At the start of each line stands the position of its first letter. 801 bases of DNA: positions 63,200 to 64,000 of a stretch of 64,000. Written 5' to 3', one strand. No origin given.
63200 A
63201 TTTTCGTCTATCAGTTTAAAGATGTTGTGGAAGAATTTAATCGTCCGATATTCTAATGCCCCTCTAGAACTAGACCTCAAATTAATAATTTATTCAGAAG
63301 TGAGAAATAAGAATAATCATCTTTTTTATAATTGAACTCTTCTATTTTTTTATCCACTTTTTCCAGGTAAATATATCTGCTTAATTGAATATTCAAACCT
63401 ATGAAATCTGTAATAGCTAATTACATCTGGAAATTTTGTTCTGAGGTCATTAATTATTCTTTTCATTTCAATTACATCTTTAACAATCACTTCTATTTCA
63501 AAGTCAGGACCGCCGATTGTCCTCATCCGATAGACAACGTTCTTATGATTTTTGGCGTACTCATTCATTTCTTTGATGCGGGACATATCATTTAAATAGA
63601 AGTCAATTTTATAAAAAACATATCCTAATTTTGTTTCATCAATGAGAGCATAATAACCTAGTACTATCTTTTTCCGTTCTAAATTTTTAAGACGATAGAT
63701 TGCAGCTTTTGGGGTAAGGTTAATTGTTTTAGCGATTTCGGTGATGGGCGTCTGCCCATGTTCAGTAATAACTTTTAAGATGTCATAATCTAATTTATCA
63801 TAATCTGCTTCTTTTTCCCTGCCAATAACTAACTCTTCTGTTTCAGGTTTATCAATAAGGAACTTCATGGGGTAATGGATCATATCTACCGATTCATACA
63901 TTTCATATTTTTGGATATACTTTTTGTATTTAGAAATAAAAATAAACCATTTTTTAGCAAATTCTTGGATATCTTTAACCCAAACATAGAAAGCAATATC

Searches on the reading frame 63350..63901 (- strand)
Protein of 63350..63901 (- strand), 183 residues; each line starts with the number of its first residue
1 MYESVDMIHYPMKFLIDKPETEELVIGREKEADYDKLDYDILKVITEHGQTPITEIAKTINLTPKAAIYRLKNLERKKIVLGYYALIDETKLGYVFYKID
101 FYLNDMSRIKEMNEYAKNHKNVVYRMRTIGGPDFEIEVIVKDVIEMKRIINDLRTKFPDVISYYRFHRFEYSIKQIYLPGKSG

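Call 49: search_protein_families(library=pfam, proteins=[window:63350-63901:-])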
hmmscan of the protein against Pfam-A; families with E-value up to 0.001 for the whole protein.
window:63350-63901:- (183 aa): 3 families
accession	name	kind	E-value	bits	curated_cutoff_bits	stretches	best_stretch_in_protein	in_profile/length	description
PF13412.12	HTH_24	-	5.1e-10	39.2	21.9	1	35-80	2-47/48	Winged helix-turn-helix DNA-binding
PF13404.12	HTH_AsnC-type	-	1.5e-07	31.5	27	1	35-75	2-42/42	AsnC-type helix-turn-helix domain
PF01047.28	MarR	-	0.00074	19.8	24.6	0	39-77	6-44/59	MarR family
